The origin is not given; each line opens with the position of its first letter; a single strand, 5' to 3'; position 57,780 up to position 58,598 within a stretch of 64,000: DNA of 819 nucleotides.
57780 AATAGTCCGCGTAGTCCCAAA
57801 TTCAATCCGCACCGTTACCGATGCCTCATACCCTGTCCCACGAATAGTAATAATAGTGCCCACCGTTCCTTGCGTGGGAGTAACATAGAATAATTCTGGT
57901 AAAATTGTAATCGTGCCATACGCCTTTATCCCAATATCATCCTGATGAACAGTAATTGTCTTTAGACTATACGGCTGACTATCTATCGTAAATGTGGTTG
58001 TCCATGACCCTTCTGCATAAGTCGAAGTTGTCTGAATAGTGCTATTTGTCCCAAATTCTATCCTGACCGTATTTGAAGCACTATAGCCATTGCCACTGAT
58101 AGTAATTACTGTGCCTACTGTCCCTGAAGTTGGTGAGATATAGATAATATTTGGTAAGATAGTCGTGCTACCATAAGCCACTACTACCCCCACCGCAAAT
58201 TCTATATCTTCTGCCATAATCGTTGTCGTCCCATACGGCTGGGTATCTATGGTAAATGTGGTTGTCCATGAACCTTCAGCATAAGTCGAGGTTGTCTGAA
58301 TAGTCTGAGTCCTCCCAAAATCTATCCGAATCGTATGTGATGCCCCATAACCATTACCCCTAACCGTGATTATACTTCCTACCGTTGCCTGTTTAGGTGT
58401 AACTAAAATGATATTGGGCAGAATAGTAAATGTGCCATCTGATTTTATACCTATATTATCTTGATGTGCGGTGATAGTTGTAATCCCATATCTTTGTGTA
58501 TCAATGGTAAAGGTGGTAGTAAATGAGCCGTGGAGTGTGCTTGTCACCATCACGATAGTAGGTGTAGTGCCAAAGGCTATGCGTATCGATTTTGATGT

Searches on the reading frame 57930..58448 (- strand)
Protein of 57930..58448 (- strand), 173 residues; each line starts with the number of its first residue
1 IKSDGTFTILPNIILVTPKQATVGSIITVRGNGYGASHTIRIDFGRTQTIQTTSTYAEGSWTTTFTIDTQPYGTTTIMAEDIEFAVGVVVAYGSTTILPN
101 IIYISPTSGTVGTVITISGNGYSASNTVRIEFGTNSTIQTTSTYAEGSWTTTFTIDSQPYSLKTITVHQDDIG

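Call 31: predict_structure(alignment_id=A1)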
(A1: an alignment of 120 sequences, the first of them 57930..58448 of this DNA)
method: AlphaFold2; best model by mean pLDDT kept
length: 173 residues; sequences in the alignment: 120
mean_pLDDT: 96.5   pTM: 0.86
mean pLDDT of the five models: 96.5, 96.0, 95.4, 95.4, 94.8
residues with pLDDT >= 90: 165; 70-90: 6; 50-70: 1; < 50: 1
segments of 3 or more residues with pLDDT < 50: none
pLDDT, mean of each block of 10 residues (from residue 1): 94 99 98 98 97 98 98 98 93 98 98 98 97 96 97 97 96 62
secondary structure, 60 per line:
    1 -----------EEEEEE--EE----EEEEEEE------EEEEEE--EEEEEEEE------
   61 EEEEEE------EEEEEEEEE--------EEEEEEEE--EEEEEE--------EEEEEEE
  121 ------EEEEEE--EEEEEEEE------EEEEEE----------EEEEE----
elements in order: E12-17 E26-32 E39-44 E47-54 E61-66 E73-81 E90-97 E100-105 E114-120 E127-132 E135-142 E149-154 E165-169

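Call 34: fold_search(model_id=the predicted structure, library=pdb)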
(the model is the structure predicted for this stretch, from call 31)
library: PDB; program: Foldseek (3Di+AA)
matches with E <= 10: 1747; with E <= 0.001: 23
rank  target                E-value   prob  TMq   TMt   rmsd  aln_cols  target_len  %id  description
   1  7c7u_A                7.2e-05  1.00  0.33  0.13  13.5       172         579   17  Biofilm associated protein - BSP domain (released 2021-05-12)
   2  7c7u_B                1.6e-04  1.00  0.31  0.12  13.3       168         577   17  Biofilm associated protein - BSP domain (released 2021-05-12)
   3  9ijj_C                1.7e-04  0.99  0.27  0.07  12.1       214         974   14  In situ structure of the central apparatus in mouse sperm axoneme. (released 2025-06-04)
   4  4kkp_B                1.9e-04  1.00  0.31  0.24  18.1       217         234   13  Crystal structure of Vibrio cholerae RbmA (crystal form 2) (released 2013-05-22)
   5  9fz9_C                4.1e-04  1.00  0.35  0.14  11.6       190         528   16  Glycoside Hydrolase Family 157 from Labilibaculum antarcticum, wild type SeMet derivative (LaGH157) (released 2025-07-16)
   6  6xi3                  5.6e-04  1.00  0.48  0.25   9.7       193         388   12  Crystal structure of tetra-tandem repeat in extending region of large adhesion protein (released 2020-10-14)
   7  9fz9_A                5.6e-04  1.00  0.35  0.14  13.4       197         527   13  Glycoside Hydrolase Family 157 from Labilibaculum antarcticum, wild type SeMet derivative (LaGH157) (released 2025-07-16)
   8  4be6_A                5.9e-04  1.00  0.38  0.30  18.0       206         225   13  V. cholera biofilm scaffolding protein RbmA (released 2013-12-18)
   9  4kkq_B                6.9e-04  1.00  0.40  0.31  18.8       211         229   12  Crystal structure of Vibrio cholerae RbmA (crystal form 1) (released 2013-05-22)
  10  5eiq                  6.9e-04  1.00  0.38  0.35  13.3       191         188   10  Human OSCAR ligand-binding domain (released 2015-11-25)
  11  1bqu_B                6.9e-04  1.00  0.32  0.27  11.3       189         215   12  CYTOKYNE-BINDING REGION OF GP130 (released 1998-08-26)
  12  9g4n_C                7.2e-04  1.00  0.35  0.14  11.4       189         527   15  Glycoside Hydrolase Family 157 from Labilibaculum antarcticum (LaGH157) E224A mutant in complex with Laminaritriose an (released 2025-05-21)
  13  4kkq_A                7.2e-04  1.00  0.36  0.29  16.4       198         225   12  Crystal structure of Vibrio cholerae RbmA (crystal form 1) (released 2013-05-22)
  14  5l5l_A                7.6e-04  1.00  0.34  0.08  11.6       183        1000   16  Plexin A4 full extracellular region, domains 1 to 8 modeled, data to 8 angstrom, spacegroup P2(1) (released 2016-07-06)
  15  5eiv_B                8.0e-04  1.00  0.36  0.35  11.1       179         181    9  Crystal structure of complex of osteoclast-associated immunoglobulin-like receptor (OSCAR) and a synthetic collagen co (released 2015-11-25)
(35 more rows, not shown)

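Call 35: search_protein_families(library=pfam, alignment_id=A1, max_evalue=1)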
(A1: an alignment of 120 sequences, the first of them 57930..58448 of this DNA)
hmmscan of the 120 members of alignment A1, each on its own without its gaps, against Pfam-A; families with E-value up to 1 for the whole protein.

A. member 1, window:57930-58448:- (173 aa): 9 families
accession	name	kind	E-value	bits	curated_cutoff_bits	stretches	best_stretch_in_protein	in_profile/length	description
PF22633.2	F5_F8_type_C_2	-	0.00038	21.5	27.8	1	36-82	18-68/91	NedA-like, galactose-binding domain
PF24789.1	SAC9_GBDL_2nd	-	0.00068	19.8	27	1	101-160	53-112/202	SAC9 second GBDL domain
PF22583.2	UPF0425_C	-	0.0011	19.1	27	1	25-44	41-61/70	UPF0425 C-terminal domain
PF22764.1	E217_Gp32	-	0.002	18.2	27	1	44-109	6-72/144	Tail fiber protein gp32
PF13568.12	OMP_b-brl_2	-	0.0032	18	27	1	85-168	10-87/175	Outer membrane protein beta-barrel domain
PF00337.29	Gal-bind_lectin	-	0.0097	15.8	22.1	0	16-50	5-38/132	Galactoside-binding lectin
PF00754.31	F5_F8_type_C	-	0.073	13.6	28.2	1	36-78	33-81/127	F5/8 type C domain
PF00960.24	Neocarzinostat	-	0.076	13.5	25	1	104-169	3-67/110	Neocarzinostatin family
PF09459.16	EB_dh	-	0.14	12.6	33.3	0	39-66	179-198/236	Ethylbenzene dehydrogenase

B. families by the number of members that match (of 120 scanned): 92 families (the first 25 are shown)
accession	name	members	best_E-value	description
PF01833.30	TIG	25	7.1e-12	IPT/TIG domain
PF17936.7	Big_6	18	3.9e-06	Bacterial Ig domain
PF00337.29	Gal-bind_lectin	11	0.0097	Galactoside-binding lectin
PF22633.2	F5_F8_type_C_2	10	0.00038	NedA-like, galactose-binding domain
PF17957.7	Big_7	10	0.00059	Bacterial Ig domain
PF21196.3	PcrA_UvrD_tudor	10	0.12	PcrA/UvrD tudor domain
PF12733.13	Cadherin-like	8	4.5e-05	Cadherin-like beta sandwich domain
PF07705.17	CARDB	8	0.022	CARDB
PF00754.31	F5_F8_type_C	7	0.0011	F5/8 type C domain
PF20297.4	MSSS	6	0.0038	MutS2 and Smr-associated SH3 domain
PF22583.2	UPF0425_C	5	0.0011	UPF0425 C-terminal domain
PF00630.25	Filamin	5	0.017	Filamin/ABP280 repeat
PF20305.4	pYEATS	4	0.13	prokaryotic YEATS domain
PF22764.1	E217_Gp32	3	0.002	Tail fiber protein gp32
PF16277.11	DUF4926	3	0.0076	Domain of unknown function (DUF4926)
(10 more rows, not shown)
